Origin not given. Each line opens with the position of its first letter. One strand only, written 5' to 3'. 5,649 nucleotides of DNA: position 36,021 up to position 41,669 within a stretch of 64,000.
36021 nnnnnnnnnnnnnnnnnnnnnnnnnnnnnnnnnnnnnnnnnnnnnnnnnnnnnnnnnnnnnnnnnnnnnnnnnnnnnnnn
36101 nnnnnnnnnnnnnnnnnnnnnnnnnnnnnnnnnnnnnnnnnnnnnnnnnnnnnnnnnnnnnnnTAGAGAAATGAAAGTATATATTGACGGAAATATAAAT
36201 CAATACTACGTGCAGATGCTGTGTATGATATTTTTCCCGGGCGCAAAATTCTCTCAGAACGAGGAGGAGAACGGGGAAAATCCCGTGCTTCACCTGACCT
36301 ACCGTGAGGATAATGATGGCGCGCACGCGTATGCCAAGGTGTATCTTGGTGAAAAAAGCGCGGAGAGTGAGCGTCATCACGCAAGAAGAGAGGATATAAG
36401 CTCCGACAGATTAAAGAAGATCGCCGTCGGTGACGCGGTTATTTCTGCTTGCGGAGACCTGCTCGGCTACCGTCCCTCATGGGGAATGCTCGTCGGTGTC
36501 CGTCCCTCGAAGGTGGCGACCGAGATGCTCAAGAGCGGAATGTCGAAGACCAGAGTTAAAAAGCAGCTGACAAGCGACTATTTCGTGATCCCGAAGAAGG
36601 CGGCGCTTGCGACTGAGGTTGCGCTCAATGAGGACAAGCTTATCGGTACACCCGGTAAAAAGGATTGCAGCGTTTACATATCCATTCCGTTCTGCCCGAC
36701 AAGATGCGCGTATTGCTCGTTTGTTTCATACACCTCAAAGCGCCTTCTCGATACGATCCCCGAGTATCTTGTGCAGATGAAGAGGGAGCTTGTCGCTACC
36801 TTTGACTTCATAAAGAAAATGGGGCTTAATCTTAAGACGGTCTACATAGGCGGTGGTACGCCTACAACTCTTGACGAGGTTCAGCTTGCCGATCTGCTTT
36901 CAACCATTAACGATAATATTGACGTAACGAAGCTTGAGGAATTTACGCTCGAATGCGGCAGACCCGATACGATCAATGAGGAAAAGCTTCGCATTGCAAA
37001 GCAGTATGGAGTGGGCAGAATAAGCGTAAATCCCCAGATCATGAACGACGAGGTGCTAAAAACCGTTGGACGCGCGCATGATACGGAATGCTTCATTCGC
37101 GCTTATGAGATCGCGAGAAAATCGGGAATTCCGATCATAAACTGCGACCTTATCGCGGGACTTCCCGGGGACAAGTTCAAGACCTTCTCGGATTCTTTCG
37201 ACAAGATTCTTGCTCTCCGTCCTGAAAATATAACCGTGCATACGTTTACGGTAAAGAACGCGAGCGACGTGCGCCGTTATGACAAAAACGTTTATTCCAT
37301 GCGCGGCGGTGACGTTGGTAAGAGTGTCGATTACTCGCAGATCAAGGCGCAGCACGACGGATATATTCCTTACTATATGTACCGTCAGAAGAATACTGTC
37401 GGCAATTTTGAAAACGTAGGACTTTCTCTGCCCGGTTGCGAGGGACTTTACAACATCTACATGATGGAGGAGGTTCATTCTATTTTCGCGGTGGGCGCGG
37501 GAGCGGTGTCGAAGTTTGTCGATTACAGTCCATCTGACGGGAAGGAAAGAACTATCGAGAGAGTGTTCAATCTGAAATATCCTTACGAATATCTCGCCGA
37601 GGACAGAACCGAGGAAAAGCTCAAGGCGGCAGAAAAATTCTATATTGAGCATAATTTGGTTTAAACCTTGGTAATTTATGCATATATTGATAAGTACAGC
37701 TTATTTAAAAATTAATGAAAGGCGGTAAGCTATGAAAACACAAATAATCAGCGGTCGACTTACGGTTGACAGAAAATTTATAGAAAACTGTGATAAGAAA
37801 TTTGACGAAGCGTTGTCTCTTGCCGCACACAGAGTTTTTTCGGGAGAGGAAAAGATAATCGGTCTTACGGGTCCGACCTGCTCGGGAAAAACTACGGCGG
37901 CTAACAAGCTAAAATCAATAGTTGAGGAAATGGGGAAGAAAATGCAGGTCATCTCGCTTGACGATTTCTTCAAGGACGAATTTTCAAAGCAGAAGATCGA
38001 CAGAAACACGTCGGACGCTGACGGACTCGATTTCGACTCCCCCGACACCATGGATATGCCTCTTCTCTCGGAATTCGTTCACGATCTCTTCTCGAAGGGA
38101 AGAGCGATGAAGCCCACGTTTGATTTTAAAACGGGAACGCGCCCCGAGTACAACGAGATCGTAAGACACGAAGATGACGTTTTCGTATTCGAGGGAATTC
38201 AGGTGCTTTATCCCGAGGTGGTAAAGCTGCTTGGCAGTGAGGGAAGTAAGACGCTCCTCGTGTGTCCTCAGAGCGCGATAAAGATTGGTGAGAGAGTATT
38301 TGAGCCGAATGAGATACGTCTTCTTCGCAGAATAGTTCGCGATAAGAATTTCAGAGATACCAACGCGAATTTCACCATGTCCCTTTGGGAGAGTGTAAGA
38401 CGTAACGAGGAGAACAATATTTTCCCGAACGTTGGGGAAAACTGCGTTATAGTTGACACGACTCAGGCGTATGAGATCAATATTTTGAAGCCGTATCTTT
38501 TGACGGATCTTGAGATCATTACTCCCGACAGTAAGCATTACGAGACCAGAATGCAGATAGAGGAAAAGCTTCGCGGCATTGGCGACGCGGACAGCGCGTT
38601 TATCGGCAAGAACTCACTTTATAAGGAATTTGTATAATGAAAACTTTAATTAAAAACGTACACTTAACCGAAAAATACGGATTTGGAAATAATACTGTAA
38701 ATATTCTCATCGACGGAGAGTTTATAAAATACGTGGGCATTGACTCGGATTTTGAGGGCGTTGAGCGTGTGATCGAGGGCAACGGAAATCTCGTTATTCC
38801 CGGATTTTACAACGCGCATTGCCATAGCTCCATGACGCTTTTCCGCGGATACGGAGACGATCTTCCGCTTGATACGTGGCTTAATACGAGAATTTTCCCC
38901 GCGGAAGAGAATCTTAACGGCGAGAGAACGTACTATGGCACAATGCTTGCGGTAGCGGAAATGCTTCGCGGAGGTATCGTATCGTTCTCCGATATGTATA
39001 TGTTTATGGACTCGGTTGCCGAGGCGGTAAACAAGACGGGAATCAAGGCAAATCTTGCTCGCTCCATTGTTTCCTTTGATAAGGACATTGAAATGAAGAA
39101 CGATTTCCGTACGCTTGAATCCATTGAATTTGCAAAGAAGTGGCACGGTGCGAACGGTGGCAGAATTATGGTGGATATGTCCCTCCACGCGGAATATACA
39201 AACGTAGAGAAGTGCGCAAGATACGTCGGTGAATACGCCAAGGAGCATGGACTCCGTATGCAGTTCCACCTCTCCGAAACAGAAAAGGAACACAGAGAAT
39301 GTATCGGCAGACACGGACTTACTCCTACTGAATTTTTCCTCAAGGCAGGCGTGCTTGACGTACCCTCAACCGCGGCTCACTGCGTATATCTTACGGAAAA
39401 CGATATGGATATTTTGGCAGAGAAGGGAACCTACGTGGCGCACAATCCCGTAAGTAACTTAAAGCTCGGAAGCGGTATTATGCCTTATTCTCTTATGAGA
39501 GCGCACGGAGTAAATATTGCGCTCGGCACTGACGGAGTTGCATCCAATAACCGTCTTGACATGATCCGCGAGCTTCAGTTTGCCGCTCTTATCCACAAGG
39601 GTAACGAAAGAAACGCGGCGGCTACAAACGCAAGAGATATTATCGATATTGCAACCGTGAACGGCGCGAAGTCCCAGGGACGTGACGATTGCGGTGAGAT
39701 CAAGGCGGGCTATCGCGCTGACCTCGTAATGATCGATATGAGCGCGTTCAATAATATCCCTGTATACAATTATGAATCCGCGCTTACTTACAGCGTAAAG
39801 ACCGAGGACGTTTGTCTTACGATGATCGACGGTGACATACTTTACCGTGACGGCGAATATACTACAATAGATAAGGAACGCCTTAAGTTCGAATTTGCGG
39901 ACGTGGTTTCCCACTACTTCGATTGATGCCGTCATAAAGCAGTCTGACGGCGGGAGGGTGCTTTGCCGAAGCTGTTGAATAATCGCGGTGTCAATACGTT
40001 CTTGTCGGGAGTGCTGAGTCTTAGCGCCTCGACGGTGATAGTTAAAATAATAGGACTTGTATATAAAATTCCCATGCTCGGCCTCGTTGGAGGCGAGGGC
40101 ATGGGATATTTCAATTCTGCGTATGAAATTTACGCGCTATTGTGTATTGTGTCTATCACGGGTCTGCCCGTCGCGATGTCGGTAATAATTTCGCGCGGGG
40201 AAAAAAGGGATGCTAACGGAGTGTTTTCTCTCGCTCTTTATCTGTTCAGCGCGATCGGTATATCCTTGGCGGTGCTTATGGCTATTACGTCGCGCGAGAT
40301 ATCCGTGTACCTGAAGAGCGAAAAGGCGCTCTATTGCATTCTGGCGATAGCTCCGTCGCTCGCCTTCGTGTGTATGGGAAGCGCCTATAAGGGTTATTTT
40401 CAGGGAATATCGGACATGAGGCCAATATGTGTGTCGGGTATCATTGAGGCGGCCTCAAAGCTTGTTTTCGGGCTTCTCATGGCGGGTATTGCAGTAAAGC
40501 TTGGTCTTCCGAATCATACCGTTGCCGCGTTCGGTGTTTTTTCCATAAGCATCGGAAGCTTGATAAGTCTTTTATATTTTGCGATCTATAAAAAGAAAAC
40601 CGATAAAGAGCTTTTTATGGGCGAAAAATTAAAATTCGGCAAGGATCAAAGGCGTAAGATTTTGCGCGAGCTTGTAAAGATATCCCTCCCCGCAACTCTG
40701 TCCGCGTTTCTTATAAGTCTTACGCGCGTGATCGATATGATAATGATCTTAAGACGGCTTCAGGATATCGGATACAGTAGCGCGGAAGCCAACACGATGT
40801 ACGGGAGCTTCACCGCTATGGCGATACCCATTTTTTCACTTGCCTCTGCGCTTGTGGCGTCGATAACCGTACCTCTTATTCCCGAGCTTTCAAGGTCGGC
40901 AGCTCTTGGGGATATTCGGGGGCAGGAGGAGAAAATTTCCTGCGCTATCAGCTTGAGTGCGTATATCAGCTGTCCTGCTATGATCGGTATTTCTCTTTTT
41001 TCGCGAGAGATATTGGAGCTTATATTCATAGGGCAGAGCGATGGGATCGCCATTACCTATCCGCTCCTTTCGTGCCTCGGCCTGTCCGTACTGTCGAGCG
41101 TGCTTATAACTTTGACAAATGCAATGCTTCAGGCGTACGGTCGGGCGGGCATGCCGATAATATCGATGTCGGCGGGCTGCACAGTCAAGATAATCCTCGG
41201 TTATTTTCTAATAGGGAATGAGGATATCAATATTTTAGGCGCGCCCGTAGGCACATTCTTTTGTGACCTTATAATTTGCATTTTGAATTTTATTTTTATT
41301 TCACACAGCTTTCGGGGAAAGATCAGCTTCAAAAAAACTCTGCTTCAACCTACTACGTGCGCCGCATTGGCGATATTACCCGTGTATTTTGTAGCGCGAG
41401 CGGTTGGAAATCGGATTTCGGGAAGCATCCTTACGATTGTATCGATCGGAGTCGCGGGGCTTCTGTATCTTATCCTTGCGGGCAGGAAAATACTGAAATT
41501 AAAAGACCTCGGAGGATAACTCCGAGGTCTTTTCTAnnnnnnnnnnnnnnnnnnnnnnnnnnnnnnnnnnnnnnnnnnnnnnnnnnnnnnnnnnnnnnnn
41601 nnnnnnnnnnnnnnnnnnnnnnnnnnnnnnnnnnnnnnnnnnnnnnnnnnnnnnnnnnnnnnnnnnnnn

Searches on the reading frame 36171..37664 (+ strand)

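Call 88: search_protein_families(library=pfam, max_evalue=1e-8, proteins=[window:36171-37664:+])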
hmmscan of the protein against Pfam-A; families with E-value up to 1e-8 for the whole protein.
window:36171-37664:+ (497 aa): 1 family
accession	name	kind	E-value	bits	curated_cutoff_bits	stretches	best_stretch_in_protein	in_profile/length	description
PF04055.27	Radical_SAM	-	6.1e-24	85.5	29.5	1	169-344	1-164/166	Radical SAM superfamily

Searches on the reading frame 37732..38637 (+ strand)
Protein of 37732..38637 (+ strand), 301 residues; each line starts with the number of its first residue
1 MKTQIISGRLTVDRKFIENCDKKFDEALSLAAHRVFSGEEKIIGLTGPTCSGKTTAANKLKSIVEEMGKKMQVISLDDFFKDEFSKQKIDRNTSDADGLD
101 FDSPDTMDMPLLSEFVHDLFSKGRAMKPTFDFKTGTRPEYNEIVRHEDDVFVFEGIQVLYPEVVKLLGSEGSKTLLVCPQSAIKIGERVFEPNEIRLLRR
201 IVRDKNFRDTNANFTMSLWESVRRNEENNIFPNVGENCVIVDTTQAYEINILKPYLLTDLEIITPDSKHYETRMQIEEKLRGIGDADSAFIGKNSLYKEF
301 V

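Call 89: search_protein_families(library=pfam, max_evalue=1e-8, proteins=[window:37732-38637:+])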
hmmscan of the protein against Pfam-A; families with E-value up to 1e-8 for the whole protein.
window:37732-38637:+ (301 aa): 1 family
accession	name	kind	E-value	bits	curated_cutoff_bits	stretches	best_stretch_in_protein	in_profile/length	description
PF00485.24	PRK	-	2.2e-17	64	22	1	42-244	1-190/196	Phosphoribulokinase / Uridine kinase family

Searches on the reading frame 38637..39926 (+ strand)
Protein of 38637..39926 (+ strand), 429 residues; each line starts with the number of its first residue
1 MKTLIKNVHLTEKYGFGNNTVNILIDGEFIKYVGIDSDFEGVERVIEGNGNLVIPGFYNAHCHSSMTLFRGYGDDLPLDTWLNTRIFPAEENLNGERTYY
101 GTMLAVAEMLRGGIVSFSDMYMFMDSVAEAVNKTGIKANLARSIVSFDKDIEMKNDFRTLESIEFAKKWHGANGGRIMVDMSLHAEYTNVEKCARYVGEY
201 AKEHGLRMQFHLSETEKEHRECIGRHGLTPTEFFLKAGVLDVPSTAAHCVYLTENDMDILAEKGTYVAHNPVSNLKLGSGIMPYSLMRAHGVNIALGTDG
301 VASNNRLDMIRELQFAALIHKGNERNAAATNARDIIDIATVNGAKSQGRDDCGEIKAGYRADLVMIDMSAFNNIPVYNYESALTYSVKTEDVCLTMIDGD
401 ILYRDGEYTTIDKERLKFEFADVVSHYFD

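Call 89: search_protein_families(library=pfam, max_evalue=1e-8, proteins=[window:38637-39926:+])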
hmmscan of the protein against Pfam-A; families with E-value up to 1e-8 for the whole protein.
window:38637-39926:+ (429 aa): 2 families
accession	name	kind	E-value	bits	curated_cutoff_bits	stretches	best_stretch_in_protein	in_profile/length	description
PF01979.26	Amidohydro_1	-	4.3e-62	210.8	25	1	52-401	1-344/345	Amidohydrolase family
PF07969.17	Amidohydro_3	-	3e-14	53.8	29.7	1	166-403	224-472/472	Amidohydrolase family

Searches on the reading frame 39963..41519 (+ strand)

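Call 89: search_protein_families(library=pfam, max_evalue=1e-8, proteins=[window:39963-41519:+])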
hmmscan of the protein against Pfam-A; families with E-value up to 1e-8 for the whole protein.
window:39963-41519:+ (518 aa): 1 family
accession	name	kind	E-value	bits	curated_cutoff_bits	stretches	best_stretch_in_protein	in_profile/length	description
PF01943.22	Polysacc_synt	-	8e-19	68.5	28.2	1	14-311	2-272/274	Polysaccharide biosynthesis protein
